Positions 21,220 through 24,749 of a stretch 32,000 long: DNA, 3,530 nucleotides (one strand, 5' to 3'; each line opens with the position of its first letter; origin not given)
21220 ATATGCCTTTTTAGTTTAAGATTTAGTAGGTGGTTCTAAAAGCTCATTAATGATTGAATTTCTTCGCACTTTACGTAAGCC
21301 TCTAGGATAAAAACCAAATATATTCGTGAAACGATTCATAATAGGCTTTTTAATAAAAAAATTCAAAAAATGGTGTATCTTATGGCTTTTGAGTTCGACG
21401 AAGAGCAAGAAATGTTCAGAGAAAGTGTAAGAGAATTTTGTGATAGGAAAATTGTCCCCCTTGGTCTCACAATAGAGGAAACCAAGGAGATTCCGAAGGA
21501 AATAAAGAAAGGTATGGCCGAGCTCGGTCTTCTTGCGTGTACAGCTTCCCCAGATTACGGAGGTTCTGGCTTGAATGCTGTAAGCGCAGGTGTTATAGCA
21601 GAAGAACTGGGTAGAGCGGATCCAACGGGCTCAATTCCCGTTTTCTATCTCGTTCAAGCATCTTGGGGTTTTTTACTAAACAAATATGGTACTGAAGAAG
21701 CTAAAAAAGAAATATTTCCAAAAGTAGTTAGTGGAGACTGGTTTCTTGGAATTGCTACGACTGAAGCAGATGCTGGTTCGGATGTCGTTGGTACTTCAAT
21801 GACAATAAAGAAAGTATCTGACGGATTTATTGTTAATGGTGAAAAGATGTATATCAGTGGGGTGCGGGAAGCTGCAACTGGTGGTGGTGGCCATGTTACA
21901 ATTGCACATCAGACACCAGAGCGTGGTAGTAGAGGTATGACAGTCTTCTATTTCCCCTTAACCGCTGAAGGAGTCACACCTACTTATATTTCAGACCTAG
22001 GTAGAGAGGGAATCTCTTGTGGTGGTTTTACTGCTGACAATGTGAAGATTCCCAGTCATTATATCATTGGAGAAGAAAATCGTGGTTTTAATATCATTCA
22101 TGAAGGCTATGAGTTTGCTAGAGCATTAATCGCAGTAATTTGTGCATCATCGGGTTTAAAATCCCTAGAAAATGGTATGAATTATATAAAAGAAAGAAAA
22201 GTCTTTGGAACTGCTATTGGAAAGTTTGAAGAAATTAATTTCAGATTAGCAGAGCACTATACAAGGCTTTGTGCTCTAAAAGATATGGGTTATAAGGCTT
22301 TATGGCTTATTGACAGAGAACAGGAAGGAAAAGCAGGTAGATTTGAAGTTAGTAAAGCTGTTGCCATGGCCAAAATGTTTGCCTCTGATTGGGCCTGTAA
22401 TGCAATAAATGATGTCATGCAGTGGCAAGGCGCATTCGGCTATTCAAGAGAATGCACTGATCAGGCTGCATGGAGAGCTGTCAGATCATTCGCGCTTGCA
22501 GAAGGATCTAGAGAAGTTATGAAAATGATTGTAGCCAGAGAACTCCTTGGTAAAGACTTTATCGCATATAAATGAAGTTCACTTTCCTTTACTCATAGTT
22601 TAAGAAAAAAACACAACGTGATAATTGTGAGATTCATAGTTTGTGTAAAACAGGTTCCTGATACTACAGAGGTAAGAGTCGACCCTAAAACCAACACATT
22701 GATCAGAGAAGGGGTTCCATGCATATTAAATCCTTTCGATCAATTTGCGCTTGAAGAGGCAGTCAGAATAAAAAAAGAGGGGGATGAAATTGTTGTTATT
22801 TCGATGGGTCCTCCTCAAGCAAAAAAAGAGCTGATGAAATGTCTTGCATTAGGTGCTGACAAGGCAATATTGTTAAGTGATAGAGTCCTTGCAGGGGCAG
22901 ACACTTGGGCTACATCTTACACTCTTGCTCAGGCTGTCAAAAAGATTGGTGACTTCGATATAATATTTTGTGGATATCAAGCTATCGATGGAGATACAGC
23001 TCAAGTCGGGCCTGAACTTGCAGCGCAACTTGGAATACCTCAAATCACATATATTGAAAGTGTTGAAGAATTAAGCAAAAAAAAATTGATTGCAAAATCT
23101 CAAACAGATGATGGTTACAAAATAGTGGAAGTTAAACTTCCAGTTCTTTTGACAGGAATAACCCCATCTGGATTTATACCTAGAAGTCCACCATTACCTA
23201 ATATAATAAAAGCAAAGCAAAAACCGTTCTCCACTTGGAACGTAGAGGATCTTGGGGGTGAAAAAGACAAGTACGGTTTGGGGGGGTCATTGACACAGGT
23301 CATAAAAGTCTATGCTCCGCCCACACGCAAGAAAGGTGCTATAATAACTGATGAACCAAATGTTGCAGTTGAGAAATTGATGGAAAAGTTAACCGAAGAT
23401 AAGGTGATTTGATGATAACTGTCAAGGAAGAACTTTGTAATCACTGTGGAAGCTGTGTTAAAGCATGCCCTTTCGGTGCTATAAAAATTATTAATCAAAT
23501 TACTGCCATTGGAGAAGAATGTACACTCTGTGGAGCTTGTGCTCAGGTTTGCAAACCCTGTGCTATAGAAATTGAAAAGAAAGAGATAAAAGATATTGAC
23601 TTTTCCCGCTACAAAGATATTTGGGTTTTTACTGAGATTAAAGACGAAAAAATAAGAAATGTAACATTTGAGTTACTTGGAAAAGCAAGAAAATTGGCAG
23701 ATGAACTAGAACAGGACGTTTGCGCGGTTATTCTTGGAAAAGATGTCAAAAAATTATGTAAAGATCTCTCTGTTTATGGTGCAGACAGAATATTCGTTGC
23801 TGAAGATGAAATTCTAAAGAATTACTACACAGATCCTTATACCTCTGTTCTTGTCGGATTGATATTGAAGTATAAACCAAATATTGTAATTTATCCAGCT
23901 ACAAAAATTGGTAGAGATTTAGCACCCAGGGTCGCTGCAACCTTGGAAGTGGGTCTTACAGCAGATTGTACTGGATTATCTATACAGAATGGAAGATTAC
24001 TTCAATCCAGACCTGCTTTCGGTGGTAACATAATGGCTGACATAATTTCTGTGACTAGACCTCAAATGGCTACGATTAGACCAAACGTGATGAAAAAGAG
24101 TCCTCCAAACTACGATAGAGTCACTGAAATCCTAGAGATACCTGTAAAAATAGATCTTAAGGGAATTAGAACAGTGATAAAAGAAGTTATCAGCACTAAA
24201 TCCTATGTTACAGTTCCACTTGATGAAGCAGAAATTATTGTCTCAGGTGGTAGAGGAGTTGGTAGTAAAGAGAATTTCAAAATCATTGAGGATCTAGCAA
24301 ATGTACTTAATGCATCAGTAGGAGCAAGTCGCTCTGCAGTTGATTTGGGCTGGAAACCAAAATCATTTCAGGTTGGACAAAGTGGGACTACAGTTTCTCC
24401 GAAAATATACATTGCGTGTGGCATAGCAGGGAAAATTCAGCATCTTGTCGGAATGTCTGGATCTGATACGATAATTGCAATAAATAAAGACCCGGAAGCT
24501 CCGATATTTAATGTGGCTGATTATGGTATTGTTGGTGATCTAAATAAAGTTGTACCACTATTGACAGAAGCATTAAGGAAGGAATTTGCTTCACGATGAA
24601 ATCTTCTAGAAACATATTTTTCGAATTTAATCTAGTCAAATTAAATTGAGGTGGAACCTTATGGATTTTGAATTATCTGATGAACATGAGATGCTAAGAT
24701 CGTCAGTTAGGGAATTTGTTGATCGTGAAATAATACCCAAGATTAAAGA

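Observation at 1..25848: Near-complete anaerobic benzoyl-CoA degradation cluster in a probable Asgard archaeon, next to eukaryote-signature GTPases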

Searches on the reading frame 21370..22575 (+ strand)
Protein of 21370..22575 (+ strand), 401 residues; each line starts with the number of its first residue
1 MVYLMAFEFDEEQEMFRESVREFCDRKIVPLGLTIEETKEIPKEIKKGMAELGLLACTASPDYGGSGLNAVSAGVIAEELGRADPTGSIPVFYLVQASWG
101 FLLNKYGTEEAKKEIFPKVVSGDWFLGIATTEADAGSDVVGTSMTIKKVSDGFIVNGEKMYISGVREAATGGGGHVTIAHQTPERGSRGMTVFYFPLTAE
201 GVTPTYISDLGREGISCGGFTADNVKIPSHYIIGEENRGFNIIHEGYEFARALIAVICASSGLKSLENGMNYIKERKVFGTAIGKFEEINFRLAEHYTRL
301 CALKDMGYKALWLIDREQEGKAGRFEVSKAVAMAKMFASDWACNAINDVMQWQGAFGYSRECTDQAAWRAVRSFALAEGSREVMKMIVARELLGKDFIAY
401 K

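Call 5: search_protein_families(library=pfam, proteins=[window:21370-22575:+])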
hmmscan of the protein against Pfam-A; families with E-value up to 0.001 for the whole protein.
window:21370-22575:+ (401 aa): 4 families
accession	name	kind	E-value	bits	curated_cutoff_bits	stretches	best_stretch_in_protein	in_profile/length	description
PF00441.29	Acyl-CoA_dh_1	-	1.1e-29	103.9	22.4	1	237-393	1-150/150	Acyl-CoA dehydrogenase, C-terminal domain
PF02771.21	Acyl-CoA_dh_N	-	1e-28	100.4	22.9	1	11-123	2-113/113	Acyl-CoA dehydrogenase, N-terminal domain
PF02770.24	Acyl-CoA_dh_M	-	6.6e-12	45.9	33.3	1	128-225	2-97/97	Acyl-CoA dehydrogenase, middle domain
PF08028.16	Acyl-CoA_dh_2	-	4e-06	27.6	22.7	1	270-372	19-124/134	Acyl-CoA dehydrogenase, C-terminal domain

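Call 6: search_protein_families(library=ncbifam, proteins=[window:21370-22575:+], max_evalue=0.00001)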
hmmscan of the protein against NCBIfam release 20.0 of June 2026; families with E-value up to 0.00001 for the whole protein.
window:21370-22575:+ (401 aa): 20 families
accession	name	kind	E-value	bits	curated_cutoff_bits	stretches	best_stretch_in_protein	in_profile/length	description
TIGR03207.1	cyc_hxne_CoA_dh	equivalog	1.6e-60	204.8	575.35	1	10-391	2-370/372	cyclohexanecarboxyl-CoA dehydrogenase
NF045552.1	GlutCoADH_Des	equivalog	3.7e-56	191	470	1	5-394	1-381/387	glutaryl-CoA dehydrogenase Acd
NF042972.1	AcrlCoAredClosAcrC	equivalog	3.7e-56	190.4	640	1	5-393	1-377/378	acryloyl-CoA reductase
NF008997.0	PRK12341.1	equivalog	7.4e-43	147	537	1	5-393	1-377/382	acyl-CoA dehydrogenase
NF043006.1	CyhCrbnylCoADH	equivalog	1.2e-42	146.3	650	1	10-394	5-377/380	cyclohexane-1-carbonyl-CoA dehydrogenase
NF042439.1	SulpropCoADesulf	equivalog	3.6e-40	137.9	600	1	18-395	2-373/379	3-sulfinopropanoyl-CoA desulfinase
NF002885.1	PRK03354.1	equivalog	2e-38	132.4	540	1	5-393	1-374/378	crotonobetainyl-CoA dehydrogenase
NF058590.1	AcCoDHFadEBacil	equivalog_domain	2.9e-38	131.8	600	1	8-395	20-413/586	acyl-CoA dehydrogenase FadE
NF053553.1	prodigi_MBC_PigA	equivalog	4.6e-36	124.8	500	1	5-392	1-379/381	prodigiosin MBC biosynthesis dehydrogenase PigA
NF045652.1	ProlPCPDhRedW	equivalog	1.9e-35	122.4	650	1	11-392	2-373/376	L-prolyl-[peptidyl-carrier protein] dehydrogenase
TIGR03203.1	pimD_small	equivalog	1.7e-24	86.6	652.7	1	9-340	4-324/378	pimeloyl-CoA dehydrogenase small subunit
NF052270.1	Staph_DH_FadE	equivalog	2e-15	56.4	600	1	80-396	95-397/400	acyl-CoA dehydrogenase FadE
TIGR04022.1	sulfur_SfnB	equivalog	8.7e-14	51.2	430.9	1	38-381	31-369/391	SfnB family sulfur acquisition oxidoreductase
TIGR03204.1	pimC_large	equivalog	1.5e-13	50.4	623.85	1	9-356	4-342/395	pimeloyl-CoA dehydrogenase large subunit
NF007000.1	PRK09463.1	subfamily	1.6e-13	49.9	600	1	11-354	46-394/726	acyl-CoA dehydrogenase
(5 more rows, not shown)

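Call 53: search_solved_structures(query=window:21370-22572:+, max_evalue=1e-30)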
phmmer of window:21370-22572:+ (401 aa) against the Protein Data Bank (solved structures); distinct sequences matched with E-value up to 1e-30: 37.
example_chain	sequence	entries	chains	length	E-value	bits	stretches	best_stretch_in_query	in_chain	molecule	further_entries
5lnx_A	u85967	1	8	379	3.9e-43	151.4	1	10-394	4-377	Acyl-CoA dehydrogenase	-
3mpi_A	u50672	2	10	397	1e-42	150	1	6-394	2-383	Glutaryl-CoA dehydrogenase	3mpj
6fah_C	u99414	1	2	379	2.7e-41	145.3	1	9-394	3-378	Caffeyl-CoA reductase-Etf complex subunit CarC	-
3pfd_A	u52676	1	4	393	4.9e-40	141.2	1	6-393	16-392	Acyl-CoA dehydrogenase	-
4o5m_A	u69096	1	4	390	6.9e-39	137.4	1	5-393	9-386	Isovaleryl-CoA dehydrogenase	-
4u83_A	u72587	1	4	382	1.1e-38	136.7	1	11-391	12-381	Acyl-CoA dehydrogenase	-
5ol2_C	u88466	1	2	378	1.1e-38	136.7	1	12-393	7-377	Acyl-CoA dehydrogenase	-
8i4p_A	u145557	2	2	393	1.8e-38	136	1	10-395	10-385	Acyl-CoA dehydrogenase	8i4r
2jif_A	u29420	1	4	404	1.8e-38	136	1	9-391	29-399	SHORT/BRANCHED CHAIN SPECIFIC ACYL-COA DEHYDROGENASE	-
7w0j_A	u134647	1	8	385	2.4e-38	135.6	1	10-395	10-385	Acyl-CoA dehydrogenase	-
8w0z_A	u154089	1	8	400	3.7e-38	135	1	9-393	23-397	Long-chain specific acyl-CoA dehydrogenase, mitochondrial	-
8w0t_A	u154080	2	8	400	3.7e-38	135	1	9-393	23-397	Long-chain specific acyl-CoA dehydrogenase, mitochondrial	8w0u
2pg0_A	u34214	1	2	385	1.3e-37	133.3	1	6-392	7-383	Acyl-CoA dehydrogenase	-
4kto_A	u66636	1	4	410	1.6e-37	133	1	7-394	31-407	isovaleryl-CoA dehydrogenase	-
1jqi_A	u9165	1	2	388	3.2e-37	131.9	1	6-393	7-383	short chain acyl-CoA dehydrogenase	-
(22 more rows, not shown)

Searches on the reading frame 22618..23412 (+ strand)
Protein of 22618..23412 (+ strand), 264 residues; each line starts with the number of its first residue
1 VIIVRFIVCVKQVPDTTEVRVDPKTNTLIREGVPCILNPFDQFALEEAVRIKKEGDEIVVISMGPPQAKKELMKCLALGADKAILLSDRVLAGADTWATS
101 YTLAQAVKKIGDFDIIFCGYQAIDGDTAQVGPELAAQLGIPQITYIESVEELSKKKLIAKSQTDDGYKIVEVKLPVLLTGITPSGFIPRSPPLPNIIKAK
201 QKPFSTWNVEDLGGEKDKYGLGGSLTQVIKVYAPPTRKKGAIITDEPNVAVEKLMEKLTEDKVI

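Call 5: search_protein_families(library=pfam, proteins=[window:22618-23412:+])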
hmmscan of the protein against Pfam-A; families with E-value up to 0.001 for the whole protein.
window:22618-23412:+ (264 aa): 1 family
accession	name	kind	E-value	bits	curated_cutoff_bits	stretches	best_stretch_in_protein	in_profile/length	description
PF01012.27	ETF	-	1.7e-42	145.7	26.7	1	26-211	2-180/181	Electron transfer flavoprotein domain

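Call 55: search_solved_structures(query=window:22618-23409:+, max_evalue=1e-15, show_alignments=1)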
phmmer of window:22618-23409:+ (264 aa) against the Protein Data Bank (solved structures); distinct sequences matched with E-value up to 1e-15: 9.
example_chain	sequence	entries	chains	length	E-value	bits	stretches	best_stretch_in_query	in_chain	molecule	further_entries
6fah_B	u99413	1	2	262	1.2e-74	254.4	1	5-263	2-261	Caffeyl-CoA reductase-Etf complex subunit CarD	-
7koe_A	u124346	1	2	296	1.2e-65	224.9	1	6-260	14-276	Electron transfer flavoprotein, beta subunit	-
5ol2_B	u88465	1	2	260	4.4e-65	223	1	6-262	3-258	Electron transfer flavoprotein small subunit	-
4kpu_B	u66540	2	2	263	5.3e-60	206.4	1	6-264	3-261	Electron transfer flavoprotein alpha/beta-subunit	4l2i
7qh2_B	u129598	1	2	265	1.2e-57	198.7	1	5-262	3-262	Lactate dehydrogenase (NAD(+),ferredoxin) subunit LctB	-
1efp_B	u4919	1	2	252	3.2e-27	99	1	7-242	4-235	PROTEIN (ELECTRON TRANSFER FLAVOPROTEIN)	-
1efv_B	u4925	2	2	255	6.3e-26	94.7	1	4-247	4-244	ELECTRON TRANSFER FLAVOPROTEIN | Electron transfer flavoprotein beta-subunit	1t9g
2a1t_S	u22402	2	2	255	1.5e-25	93.5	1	4-247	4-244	Electron transfer flavoprotein beta-subunit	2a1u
1o94_C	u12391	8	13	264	8.2e-23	84.5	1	30-241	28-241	ELECTRON TRANSFER FLAVOPROTEIN BETA-SUBUNIT | ELECTRON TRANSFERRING FLAVOPROTEIN BETA-SUBUNIT | Electron transfer flavoprotein subunit beta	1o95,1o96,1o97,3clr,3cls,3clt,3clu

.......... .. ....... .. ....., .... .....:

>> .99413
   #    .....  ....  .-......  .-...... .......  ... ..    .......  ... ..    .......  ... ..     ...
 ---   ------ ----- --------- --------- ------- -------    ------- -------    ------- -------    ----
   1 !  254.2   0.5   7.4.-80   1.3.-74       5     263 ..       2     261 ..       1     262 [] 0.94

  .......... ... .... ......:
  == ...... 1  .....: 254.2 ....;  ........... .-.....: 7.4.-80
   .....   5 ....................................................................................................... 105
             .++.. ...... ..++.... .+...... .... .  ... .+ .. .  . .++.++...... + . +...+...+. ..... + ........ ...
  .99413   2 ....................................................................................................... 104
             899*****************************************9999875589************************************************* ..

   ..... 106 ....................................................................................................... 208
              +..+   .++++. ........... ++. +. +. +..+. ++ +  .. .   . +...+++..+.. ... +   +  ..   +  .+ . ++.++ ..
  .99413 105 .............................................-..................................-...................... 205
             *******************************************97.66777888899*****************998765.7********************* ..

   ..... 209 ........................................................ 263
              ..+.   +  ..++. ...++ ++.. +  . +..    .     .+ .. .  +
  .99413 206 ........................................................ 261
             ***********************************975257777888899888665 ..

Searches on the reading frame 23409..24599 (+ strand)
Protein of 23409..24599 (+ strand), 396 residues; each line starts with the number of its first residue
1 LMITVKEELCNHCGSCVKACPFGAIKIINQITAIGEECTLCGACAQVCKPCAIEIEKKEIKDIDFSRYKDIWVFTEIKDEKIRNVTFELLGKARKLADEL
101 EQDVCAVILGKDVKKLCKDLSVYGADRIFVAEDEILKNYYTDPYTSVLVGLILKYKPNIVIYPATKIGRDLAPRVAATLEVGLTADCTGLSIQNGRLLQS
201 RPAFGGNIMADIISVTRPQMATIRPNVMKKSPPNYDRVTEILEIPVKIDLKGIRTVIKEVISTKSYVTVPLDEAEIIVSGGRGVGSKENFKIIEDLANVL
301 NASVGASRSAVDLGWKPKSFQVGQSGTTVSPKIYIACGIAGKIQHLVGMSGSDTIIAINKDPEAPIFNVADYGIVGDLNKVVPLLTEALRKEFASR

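Call 5: search_protein_families(library=pfam, proteins=[window:23409-24599:+])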
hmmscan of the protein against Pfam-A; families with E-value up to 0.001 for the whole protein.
window:23409-24599:+ (396 aa): 12 families
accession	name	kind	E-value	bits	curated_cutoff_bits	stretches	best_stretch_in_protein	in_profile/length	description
PF01012.27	ETF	-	5.4e-46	157.1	26.7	1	71-246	1-178/181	Electron transfer flavoprotein domain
PF00766.25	ETF_alpha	-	1.4e-35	121.6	27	1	271-350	2-81/81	Electron transfer flavoprotein FAD-binding domain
PF00037.32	Fer4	-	5e-11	42.4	21.1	1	4-26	2-24/24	4Fe-4S binding domain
PF12837.12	Fer4_6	-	1.4e-07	31.6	25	1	3-25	2-24/24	4Fe-4S binding domain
PF13237.11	Fer4_10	-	1.8e-07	31.4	25.5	1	3-48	2-52/53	4Fe-4S dicluster domain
PF12797.12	Fer4_2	-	2.5e-07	30.6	24.5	1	3-22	3-22/22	4Fe-4S binding domain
PF12838.12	Fer4_7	-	2.9e-06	28.1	27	1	10-49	2-49/52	4Fe-4S dicluster domain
PF13484.11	Fer4_16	-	1.2e-05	26.4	30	0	10-27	2-19/66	4Fe-4S double cluster binding domain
PF13187.11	Fer4_9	-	6.1e-05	23.4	27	1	10-49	2-48/52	4Fe-4S dicluster domain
PF12800.12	Fer4_4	-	0.00016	22.2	24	1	8-23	2-17/17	4Fe-4S binding domain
PF14697.11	Fer4_21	-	0.00048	20.6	35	0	5-48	3-51/59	4Fe-4S dicluster domain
PF12798.12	Fer4_3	-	0.00069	20.7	27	0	10-24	1-15/15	4Fe-4S binding domain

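Call 54: search_solved_structures(query=window:23409-24596:+, max_evalue=1e-20)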
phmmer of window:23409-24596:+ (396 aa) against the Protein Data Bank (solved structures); distinct sequences matched with E-value up to 1e-20: 15.
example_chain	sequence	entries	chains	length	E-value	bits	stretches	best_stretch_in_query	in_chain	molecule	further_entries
6fah_A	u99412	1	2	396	9.3e-113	380.2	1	1-391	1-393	Caffeyl-CoA reductase-Etf complex subunit CarE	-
5ol2_A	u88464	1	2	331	6e-87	295.3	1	72-388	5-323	Electron transfer flavoprotein large subunit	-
4kpu_A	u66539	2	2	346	3.8e-86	292.6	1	63-390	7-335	Electron transfer flavoprotein alpha subunit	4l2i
7koe_B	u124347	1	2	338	1.5e-82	280.8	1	67-391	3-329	Electron transfer flavoprotein, alpha subunit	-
7qh2_A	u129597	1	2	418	9.7e-78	265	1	16-386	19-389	Lactate dehydrogenase (NAD(+),ferredoxin) subunit LctC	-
1t9g_R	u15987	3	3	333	2e-52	181.7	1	67-391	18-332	Electron transfer flavoprotein alpha-subunit, mitochondrial | Electron transfer flavoprotein alpha-subunit, mitochondrial precursor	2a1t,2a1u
1efv_A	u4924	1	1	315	1.2e-51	179.1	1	77-391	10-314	ELECTRON TRANSFER FLAVOPROTEIN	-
1efp_A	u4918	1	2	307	3.5e-51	177.5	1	102-387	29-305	PROTEIN (ELECTRON TRANSFER FLAVOPROTEIN)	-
5ow0_A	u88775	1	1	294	1.3e-42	149.3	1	147-391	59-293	Electron transfer flavoprotein, alpha subunit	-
1o94_D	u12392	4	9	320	2.8e-37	131.8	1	71-381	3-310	ELECTRON TRANSFER FLAVOPROTEIN ALPHA-SUBUNIT | ELECTRON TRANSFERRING FLAVOPROTEIN ALPHA-SUBUNIT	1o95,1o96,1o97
3clu_D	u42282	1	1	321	7e-37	130.5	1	71-381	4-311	Electron transfer flavoprotein subunit alpha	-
3clt_D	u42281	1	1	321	1.3e-36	129.6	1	71-381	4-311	Electron transfer flavoprotein subunit alpha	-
3clr_D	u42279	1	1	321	1.8e-36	129.1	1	71-381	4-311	Electron transfer flavoprotein subunit alpha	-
3cls_D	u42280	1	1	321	3e-36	128.4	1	71-381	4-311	Electron transfer flavoprotein subunit alpha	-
3ih5_A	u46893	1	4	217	4e-34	121.4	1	69-242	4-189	Electron transfer flavoprotein alpha-subunit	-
